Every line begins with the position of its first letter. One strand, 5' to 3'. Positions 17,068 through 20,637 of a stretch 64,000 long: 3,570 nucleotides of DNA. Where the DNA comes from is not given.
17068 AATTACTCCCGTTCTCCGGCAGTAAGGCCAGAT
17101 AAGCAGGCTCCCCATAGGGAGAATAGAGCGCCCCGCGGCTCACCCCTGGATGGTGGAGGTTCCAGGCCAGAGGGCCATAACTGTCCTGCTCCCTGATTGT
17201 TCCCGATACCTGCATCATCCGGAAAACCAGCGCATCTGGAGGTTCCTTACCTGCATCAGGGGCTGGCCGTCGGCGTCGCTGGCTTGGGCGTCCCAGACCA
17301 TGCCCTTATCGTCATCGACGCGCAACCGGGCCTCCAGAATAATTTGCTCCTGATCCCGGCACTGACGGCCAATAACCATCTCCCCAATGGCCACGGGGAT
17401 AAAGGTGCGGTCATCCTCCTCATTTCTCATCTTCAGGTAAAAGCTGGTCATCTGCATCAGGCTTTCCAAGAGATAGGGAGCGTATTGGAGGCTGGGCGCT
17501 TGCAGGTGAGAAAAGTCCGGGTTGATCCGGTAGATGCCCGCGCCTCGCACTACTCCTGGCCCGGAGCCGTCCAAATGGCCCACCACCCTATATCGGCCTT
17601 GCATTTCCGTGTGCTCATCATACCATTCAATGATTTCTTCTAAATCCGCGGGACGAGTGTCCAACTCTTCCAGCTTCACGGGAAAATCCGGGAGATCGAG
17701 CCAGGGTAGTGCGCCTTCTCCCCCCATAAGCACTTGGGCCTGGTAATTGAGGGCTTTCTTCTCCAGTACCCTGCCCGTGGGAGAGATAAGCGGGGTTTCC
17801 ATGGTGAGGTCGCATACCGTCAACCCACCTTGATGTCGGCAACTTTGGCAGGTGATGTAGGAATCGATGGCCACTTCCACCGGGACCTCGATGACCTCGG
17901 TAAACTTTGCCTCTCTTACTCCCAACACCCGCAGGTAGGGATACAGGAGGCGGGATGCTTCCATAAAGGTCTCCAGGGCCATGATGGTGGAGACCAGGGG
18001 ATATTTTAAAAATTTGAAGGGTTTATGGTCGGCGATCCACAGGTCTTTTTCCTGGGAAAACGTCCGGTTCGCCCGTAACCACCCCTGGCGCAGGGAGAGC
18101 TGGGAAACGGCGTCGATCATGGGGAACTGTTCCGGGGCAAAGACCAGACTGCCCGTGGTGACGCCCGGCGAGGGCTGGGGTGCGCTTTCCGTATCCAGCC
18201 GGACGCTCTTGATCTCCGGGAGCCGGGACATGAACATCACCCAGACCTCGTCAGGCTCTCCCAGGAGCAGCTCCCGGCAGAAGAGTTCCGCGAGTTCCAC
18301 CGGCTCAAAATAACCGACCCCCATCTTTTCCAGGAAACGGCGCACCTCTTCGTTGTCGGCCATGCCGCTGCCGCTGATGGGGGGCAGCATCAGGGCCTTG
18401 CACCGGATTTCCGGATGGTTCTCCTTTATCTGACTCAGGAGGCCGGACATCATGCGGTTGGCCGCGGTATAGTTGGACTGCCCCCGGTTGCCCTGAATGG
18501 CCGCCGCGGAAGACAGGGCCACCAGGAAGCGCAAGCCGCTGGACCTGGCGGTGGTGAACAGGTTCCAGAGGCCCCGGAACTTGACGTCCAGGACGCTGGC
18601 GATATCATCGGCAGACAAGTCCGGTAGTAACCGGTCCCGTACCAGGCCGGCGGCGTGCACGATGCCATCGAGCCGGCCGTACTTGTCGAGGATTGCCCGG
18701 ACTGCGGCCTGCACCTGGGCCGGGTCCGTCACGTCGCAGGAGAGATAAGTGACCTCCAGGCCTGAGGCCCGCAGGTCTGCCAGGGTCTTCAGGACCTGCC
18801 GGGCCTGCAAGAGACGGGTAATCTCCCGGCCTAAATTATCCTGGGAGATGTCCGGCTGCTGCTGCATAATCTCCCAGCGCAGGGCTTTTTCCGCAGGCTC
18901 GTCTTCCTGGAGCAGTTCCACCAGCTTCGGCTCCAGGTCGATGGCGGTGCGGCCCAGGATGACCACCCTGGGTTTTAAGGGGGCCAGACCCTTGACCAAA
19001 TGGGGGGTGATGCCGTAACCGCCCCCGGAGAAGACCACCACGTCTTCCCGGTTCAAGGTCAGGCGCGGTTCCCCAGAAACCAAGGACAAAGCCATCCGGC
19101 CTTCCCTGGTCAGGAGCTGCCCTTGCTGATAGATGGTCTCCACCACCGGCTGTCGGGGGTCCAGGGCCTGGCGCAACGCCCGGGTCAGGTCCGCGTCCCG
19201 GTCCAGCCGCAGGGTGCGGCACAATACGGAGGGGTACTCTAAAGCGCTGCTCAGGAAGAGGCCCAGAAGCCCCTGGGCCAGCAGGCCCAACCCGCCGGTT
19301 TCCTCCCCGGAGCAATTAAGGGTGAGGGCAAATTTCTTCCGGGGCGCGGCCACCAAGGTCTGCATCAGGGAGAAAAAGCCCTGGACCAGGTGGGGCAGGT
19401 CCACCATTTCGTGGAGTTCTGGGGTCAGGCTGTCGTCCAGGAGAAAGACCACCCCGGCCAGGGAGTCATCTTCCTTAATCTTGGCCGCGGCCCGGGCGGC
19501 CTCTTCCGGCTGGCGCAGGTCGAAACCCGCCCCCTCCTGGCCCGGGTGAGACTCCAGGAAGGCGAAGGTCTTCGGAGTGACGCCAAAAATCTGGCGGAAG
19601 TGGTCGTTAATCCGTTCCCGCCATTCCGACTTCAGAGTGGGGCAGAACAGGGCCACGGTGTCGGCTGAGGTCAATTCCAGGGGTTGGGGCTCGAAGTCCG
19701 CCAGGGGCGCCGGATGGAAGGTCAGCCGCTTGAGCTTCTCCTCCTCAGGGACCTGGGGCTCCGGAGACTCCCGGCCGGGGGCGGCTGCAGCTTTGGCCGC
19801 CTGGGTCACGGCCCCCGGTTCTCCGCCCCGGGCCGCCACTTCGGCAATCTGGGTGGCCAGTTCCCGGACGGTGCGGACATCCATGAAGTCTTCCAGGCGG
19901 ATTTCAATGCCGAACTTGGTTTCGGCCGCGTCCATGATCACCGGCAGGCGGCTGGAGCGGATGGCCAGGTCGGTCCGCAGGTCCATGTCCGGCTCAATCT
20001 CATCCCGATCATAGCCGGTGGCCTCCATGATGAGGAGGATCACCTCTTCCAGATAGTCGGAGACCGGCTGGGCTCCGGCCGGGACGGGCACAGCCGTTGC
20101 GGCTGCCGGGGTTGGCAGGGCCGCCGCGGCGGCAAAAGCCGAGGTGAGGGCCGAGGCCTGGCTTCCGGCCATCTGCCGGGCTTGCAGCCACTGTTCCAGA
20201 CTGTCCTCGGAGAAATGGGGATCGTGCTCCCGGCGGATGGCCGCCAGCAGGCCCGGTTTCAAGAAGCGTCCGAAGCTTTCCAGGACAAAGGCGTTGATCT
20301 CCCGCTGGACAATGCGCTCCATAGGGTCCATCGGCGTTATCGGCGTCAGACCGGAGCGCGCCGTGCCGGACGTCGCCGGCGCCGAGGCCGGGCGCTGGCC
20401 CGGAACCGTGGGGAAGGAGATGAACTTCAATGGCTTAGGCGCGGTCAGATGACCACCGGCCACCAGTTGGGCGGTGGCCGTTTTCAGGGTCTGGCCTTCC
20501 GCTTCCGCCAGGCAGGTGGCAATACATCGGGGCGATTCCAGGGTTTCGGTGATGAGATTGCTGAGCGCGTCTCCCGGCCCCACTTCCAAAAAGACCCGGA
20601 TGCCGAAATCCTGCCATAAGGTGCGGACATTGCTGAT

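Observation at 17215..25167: Unusual PKS architecture: tandem TIM/NPD-like N-terminus, one atypical ACP, a terminal DH and no release domain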

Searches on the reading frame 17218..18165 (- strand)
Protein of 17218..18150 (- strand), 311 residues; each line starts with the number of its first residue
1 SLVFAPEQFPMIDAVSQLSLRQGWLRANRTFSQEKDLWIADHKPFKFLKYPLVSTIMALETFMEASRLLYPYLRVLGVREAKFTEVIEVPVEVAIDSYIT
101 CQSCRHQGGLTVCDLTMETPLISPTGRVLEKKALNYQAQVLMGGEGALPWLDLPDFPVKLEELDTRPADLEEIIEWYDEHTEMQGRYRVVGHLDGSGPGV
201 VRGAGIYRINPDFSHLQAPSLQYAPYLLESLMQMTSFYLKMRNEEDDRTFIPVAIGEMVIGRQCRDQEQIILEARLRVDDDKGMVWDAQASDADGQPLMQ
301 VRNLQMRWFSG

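Call 77: search_solved_structures(query=window:17218-18150:-, max_evalue=10, show_alignments=2)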
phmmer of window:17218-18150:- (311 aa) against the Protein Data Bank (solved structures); distinct sequences matched with E-value up to 10: 0.

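Call 80: search_solved_structures(query=A4, max_evalue=10, show_alignments=2)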
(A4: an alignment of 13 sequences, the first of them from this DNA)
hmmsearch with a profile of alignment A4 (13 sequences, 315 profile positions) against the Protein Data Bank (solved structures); distinct sequences matched with E-value up to 10: 10.
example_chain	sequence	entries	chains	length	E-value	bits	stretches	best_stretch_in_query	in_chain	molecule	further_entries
8qk4_A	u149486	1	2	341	0.022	16.7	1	224-312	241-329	Polyketide synthase PksJ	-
3kg8_A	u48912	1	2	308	0.062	15.2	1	32-306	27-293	CurJ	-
3kg6_A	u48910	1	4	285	0.19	13.6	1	220-311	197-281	CurF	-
5hst_A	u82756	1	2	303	0.23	13.4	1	227-313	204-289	Polyketide synthase type I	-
5tz6_A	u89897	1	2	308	0.3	13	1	170-306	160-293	CurJ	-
3kg9_A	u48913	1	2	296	0.44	12.4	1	221-277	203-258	CurK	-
5tz5_A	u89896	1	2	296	0.44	12.4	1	221-277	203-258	CurK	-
5tz7_A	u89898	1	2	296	0.56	12.1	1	221-277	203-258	CurK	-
5buy_A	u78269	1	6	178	0.73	11.7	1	231-297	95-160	3-hydroxyacyl-[acyl-carrier-protein] dehydratase FabZ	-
1u1z_A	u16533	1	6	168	1.1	11.2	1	12-73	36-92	(3R)-hydroxymyristoyl-[acyl carrier protein] dehydratase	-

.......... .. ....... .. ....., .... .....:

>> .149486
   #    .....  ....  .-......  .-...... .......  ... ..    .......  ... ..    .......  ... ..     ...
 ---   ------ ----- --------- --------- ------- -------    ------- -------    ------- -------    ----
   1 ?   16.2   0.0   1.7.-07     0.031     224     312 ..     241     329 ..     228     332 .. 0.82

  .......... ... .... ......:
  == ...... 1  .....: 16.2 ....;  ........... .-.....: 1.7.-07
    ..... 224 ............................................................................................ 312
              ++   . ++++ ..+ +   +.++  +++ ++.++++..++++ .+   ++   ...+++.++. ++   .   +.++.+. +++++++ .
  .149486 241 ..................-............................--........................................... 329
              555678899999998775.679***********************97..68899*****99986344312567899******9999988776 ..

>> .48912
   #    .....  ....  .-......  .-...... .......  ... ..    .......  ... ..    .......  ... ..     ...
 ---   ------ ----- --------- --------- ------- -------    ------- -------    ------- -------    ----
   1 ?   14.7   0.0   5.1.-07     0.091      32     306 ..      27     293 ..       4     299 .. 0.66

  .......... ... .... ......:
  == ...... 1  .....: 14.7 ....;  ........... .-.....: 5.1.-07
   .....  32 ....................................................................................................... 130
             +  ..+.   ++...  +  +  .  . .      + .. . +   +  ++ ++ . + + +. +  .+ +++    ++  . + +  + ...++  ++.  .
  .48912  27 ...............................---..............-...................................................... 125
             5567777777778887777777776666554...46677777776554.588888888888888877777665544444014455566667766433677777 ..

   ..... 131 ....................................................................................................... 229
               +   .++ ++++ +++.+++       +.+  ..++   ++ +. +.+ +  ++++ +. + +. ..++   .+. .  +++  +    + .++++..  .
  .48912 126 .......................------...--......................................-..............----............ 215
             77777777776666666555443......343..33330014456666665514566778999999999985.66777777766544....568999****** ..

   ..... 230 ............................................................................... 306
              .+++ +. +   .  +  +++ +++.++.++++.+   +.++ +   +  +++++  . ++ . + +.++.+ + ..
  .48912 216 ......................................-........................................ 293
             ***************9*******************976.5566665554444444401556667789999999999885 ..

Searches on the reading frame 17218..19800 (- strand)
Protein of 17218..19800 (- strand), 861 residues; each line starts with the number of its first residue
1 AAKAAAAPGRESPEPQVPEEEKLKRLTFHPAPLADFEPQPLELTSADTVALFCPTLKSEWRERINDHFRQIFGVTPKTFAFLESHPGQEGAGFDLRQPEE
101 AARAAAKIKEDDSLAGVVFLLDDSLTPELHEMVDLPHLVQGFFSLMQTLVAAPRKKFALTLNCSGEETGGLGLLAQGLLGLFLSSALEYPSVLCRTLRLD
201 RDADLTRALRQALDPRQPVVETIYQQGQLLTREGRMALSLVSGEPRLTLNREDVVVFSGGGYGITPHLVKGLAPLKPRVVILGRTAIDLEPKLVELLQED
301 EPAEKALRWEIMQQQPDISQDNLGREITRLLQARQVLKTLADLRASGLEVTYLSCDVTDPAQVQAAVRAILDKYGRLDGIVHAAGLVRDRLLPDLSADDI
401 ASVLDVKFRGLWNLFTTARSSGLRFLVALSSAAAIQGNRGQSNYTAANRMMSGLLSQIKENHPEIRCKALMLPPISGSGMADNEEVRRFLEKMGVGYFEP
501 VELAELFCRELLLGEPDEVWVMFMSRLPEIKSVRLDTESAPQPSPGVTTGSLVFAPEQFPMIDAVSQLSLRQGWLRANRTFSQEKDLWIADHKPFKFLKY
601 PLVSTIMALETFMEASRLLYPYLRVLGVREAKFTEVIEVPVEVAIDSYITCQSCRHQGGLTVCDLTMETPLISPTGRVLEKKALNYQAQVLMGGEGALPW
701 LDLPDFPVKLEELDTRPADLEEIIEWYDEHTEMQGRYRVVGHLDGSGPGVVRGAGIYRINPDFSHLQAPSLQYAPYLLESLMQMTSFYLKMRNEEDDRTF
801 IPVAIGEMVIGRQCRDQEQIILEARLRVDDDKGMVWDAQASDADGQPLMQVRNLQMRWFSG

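Call 67: search_protein_families(library=ncbifam, proteins=[window:17218-19800:-], max_evalue=0.00001)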
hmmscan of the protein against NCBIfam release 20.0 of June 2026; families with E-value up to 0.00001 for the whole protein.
window:17218-19800:- (861 aa): 74 families (the best 25 are shown)
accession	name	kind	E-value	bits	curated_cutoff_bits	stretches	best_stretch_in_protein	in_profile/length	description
TIGR02813.1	omega_3_PfaA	subfamily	5.9e-30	102.8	1010.1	1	175-512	1911-2255/2582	polyketide-type polyunsaturated fatty acid synthase PfaA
NF045894.1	PKS_plus_SDR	equivalog_domain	1.7e-24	85.6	1740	1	332-501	1194-1359/1515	type I polyketide synthase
NF004200.0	PRK05653.1-5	equivalog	7.9e-18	64.9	273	1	336-452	40-161/242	3-oxoacyl-ACP reductase FabG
NF004198.0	PRK05653.1-3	equivalog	1e-16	61.2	296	1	333-469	41-183/248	3-oxoacyl-ACP reductase FabG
TIGR01830.1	3oxo_ACP_reduc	equivalog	4.4e-16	59.3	297.75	1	332-455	32-159/239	3-oxoacyl-[acyl-carrier-protein] reductase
NF006110.0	PRK08261.1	equivalog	2.1e-15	56.6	410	1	345-458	257-374/454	3-oxoacyl-ACP reductase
TIGR03971.1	SDR_subfam_1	subfamily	4.3e-15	55.8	300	1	337-492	53-214/271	mycofactocin-coupled SDR family oxidoreductase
TIGR01831.1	fabG_rel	equivalog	1e-14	54.5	338.85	1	338-451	38-156/239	3-ketoacyl-ACP reductase FabG2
NF037940.1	PKS_MbtD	equivalog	2.5e-14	52.3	1150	1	338-497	691-846/978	mycobactin polyketide synthase MbtD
NF042966.1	AcAcCoAred_PhaB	equivalog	2.8e-13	50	436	1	342-460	39-163/240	acetoacetyl-CoA reductase PhaB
NF005861.0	PRK07791.1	subfamily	5.8e-13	48.9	373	1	340-454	56-180/300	SDR family oxidoreductase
NF004197.0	PRK05653.1-1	equivalog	1.6e-12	47.6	332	1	340-454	48-166/249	3-oxoacyl-ACP reductase FabG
NF009466.0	PRK12826.1-2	subfamily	2.4e-12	46.8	222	1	336-454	41-164/248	3-oxoacyl-ACP reductase FabG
NF005862.0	PRK07792.1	equivalog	2.5e-12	46.6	414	1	334-454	49-179/307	3-oxoacyl-ACP reductase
TIGR04504.1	SDR_subfam_2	subfamily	2.9e-12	46.8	250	1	327-458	40-178/260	mycofactocin-coupled SDR family oxidoreductase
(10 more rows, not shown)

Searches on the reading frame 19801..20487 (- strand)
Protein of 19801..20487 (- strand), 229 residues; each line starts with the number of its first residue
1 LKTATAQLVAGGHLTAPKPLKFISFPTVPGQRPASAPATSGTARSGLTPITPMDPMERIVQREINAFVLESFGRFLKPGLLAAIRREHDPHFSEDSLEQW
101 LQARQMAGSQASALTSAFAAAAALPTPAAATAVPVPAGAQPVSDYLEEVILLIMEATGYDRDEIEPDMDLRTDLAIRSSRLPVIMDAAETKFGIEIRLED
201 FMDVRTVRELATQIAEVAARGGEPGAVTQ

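Call 67: search_protein_families(library=ncbifam, proteins=[window:19801-20487:-], max_evalue=0.00001)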
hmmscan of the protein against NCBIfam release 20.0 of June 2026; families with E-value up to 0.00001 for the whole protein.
window:19801-20487:- (229 aa): 2 families
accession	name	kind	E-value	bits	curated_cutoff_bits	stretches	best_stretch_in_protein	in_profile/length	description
NF002147.0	PRK00982.1-1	equivalog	7.6e-07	28.9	84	1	146-216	9-79/83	acyl carrier protein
NF002148.0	PRK00982.1-2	subfamily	5.8e-06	26.1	71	1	145-216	5-76/79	acyl carrier protein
